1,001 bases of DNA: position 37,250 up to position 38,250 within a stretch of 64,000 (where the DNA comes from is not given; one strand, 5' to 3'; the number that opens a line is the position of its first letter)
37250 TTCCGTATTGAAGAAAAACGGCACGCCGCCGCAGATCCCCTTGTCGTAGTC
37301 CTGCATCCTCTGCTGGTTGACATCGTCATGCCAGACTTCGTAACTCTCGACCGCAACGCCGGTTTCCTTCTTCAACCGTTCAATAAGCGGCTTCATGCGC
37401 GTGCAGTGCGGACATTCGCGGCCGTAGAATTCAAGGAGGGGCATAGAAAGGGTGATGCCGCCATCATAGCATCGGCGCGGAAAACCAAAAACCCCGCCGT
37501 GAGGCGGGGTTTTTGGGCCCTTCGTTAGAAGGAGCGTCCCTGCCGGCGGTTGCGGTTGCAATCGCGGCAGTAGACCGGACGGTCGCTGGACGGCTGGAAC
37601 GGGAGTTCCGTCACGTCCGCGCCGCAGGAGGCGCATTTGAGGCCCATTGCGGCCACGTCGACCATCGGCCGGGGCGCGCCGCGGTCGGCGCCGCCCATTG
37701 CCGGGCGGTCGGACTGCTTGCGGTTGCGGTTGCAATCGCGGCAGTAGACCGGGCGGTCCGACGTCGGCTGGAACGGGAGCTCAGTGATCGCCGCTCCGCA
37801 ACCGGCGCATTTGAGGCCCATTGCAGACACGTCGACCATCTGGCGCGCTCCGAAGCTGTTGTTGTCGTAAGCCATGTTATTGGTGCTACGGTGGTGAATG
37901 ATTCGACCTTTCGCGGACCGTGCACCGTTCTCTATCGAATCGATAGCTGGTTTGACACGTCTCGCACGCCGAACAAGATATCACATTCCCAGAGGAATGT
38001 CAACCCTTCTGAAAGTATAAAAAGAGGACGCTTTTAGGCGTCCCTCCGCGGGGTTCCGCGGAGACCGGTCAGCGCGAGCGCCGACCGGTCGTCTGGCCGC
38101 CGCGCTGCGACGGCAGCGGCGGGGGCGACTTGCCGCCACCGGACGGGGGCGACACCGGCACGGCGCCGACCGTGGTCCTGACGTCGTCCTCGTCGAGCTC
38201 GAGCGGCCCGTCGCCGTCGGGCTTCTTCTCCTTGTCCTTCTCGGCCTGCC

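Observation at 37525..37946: Tandemly duplicated double-zinc-ribbon gene with 150-bp intragenic DNA repeat and a perfect palindromic operator candidate upstream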

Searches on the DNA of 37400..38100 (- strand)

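Call 21: search_rna_families(source=window, start=37400, end=38100, threshold=evalue, max_evalue=10)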
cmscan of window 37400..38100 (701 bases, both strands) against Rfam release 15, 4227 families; matches with E-value up to 10: 24.
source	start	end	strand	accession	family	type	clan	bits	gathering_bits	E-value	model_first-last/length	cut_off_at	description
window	37479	37542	-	RF01772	rnk_pseudo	Cis-reg; leader;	-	29.5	55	0.0066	1-108/108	no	Pseudomonas rnk leader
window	37445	37513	+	RF01393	isrJ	Gene; sRNA;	-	24.9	37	0.026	1-75/75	no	isrJ Hfq binding RNA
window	37467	37550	-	RF02621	BSnc120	Gene; sRNA;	-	23.1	114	0.01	1-88/88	no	Brucella sRNA 120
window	37443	37539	-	RF01770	rimP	Cis-reg; leader;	-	21.9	47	0.46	1-102/102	no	Gammaprotebacteria rimP leader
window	37482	37515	+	RF02621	BSnc120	Gene; sRNA;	-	21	114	0.047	37-70/88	no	Brucella sRNA 120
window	37487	37514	+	RF01772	rnk_pseudo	Cis-reg; leader;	-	21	55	0.47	73-100/108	no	Pseudomonas rnk leader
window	37486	37515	-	RF02083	OrzO-P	Gene; antitoxin;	-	19.8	60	1.4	46-76/76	no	OrzO-P RNA antitoxin family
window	37486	37515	+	RF04180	BTnc231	Gene; sRNA;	-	19.5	80.4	0.17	124-153/154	no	Bacteroides sRNA BTnc231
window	37488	37514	-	RF02064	STnc370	Gene; sRNA;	-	19.5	54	9.5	38-64/71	no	Enterobacterial sRNA STnc370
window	37449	37512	+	RF00624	P9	Gene;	-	18.5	43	0.21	1-74/74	no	Pseudomonas sRNA P9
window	37488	37562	-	RF01393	isrJ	Gene; sRNA;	-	18.4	37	0.85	1-75/75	no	isrJ Hfq binding RNA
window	37487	37571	-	RF02144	rsmX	Gene;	CL00106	17.8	56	0.67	1-114/114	no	rsmX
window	37666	37743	+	RF01698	Chloroflexi-1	Gene; sRNA;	-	17.6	80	0.81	1-84/84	no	Chloroflexi-1 RNA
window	37684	37814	+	RF02836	Bcj14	Gene; sRNA;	-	17.3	59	1.2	1-171/171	no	Burkholderia RNA 14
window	37738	37759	-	RF02440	SpF59_sRNA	Gene; sRNA;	-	17.2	37.2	1.8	1-54/54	no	Streptococcus sRNA SpF59 (ldcC RNA)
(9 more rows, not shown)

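Call 45: search_rna_families(sources=[L001, L002, L003, L004, L006, L009, L010, L012, L013, L014, L016, L021, L025, L027, L031, L040, L043, L052, L085, L092], threshold=gathering)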
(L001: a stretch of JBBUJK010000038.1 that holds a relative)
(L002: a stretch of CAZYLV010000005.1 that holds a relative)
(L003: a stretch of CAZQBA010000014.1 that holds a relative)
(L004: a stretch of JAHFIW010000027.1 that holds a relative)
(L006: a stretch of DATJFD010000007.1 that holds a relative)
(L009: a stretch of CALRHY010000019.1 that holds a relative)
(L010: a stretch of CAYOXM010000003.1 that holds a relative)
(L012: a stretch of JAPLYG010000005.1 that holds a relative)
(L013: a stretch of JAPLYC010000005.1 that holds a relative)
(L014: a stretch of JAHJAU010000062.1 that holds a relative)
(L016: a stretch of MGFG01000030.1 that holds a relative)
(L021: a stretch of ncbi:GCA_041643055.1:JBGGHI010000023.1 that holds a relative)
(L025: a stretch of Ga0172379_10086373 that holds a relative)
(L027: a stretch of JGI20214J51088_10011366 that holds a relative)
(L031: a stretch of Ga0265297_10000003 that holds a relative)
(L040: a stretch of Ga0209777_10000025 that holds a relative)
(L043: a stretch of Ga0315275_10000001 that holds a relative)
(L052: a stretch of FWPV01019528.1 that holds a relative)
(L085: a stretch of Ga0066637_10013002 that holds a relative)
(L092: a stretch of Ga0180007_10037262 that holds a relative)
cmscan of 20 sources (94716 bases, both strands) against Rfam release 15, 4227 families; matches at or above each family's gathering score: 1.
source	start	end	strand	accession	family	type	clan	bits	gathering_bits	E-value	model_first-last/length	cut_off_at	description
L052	1165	1237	+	RF00005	tRNA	Gene; tRNA;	CL00001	51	29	7.7e-08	1-71/71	no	tRNA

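Call 76: build_rna_model(alignment_id=A4, structure=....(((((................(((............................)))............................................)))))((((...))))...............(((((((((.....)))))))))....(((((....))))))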
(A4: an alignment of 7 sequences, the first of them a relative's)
Model R1 built from alignment A4 (7 sequences, 175 columns); structure: as given.
model positions 142; base pairs 26; branch points 3; effective number of sequences 1.92; information 0.59 bits per position. Calibrated on 0.2 Mb of random sequence (short: E-values are rough).
structure used (alignment columns):
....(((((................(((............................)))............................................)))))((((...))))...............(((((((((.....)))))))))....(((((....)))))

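Call 77: search_with_rna_model(model_id=R1, sources=[window, L001, L002, L003, L004, L005, L006, L007, L008, L009, L010, L011, L012, L013, L014, L015, L016, L017, L021, L022, L023, L024, L025, L026, L027, L028, L029, L030, L031, L032, L033, L034, L035, L036, L037, L038, L039, L040, L041, L042, L043, L044, L045, L047, L049, L051, L052, L053, L054, L055, L058, L062, L063, L064, L071, L075, L079, L085, L090, L092, L093, L097, L099, L101, L103, L104, L105], max_evalue=10, make_alignment=true)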
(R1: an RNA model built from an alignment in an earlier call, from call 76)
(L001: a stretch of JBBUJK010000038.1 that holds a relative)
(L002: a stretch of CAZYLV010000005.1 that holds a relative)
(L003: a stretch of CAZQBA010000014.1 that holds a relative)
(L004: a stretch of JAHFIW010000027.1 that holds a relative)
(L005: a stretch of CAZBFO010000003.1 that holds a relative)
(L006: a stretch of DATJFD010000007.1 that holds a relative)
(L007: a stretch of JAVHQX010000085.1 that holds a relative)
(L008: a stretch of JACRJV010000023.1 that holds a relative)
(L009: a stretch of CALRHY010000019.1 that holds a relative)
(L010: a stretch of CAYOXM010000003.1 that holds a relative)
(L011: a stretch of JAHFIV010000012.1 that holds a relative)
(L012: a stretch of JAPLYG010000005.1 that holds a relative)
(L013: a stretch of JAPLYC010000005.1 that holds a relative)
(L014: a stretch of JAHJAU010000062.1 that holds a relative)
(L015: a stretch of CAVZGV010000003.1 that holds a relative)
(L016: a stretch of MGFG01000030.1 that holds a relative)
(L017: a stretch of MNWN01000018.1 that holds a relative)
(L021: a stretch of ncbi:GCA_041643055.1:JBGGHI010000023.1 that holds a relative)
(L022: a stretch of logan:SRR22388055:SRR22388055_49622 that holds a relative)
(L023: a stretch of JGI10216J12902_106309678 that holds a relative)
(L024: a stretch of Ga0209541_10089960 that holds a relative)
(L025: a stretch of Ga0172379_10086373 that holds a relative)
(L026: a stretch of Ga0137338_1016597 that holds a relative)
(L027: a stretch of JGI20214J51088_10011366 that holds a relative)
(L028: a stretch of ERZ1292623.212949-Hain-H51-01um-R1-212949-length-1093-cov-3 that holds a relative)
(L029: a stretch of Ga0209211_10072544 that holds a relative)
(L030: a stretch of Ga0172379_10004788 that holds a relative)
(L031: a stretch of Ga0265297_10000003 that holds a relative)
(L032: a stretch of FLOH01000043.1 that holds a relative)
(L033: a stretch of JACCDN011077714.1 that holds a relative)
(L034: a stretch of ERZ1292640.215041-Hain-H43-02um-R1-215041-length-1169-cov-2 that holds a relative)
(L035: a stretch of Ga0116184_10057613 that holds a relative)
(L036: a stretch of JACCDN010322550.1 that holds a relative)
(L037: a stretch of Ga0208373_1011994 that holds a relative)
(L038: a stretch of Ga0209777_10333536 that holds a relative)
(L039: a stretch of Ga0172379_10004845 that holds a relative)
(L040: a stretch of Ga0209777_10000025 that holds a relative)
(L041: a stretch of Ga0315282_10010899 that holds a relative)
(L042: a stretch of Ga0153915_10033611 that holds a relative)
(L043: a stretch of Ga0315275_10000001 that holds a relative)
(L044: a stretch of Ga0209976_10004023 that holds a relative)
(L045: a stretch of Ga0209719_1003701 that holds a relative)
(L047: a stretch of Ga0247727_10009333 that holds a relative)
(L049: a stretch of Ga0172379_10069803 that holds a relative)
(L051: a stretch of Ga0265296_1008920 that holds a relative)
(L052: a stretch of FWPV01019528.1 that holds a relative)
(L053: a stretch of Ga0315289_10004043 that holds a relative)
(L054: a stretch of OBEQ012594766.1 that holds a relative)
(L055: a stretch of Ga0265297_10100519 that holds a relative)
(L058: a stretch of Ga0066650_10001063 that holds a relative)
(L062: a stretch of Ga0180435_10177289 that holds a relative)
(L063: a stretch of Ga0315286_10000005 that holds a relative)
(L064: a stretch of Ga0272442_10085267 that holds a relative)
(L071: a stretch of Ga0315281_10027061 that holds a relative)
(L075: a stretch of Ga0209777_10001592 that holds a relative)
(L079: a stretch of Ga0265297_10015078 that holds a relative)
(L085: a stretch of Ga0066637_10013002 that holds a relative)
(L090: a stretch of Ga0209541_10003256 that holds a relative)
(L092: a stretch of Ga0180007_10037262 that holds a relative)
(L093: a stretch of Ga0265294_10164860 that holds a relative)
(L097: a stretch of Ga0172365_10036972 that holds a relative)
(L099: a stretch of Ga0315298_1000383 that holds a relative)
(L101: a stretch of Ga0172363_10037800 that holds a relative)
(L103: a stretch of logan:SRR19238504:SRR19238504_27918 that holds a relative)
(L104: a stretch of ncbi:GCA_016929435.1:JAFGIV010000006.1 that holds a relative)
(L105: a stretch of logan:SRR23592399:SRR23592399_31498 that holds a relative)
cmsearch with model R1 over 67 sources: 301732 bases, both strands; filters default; matches with E-value up to 10: 10.
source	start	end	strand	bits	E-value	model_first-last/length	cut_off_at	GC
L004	2863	3003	+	142.1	8.6e-29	1-142/142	no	0.52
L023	1151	1290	+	141.5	1.2e-28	1-142/142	no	0.49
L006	2861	3003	+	141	1.5e-28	1-142/142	no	0.52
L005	2862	3003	+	134.4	4.2e-27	1-142/142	no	0.52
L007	1583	1722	+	133.9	5.2e-27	1-142/142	no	0.53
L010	2868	3003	+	107.6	2.8e-21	1-142/142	no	0.49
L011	2838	3003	+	97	5.8e-19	1-142/142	no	0.46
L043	1380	1499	+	17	0.14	1-142/142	no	0.52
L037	731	846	+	11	2.9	1-142/142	no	0.31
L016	5111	5253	+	10.9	3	1-142/142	no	0.43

Alignment A6: 10 matches aligned to the model, 232 columns, each read 5' to 3' on its own strand. Consensus structure (alignment columns), stored with it:
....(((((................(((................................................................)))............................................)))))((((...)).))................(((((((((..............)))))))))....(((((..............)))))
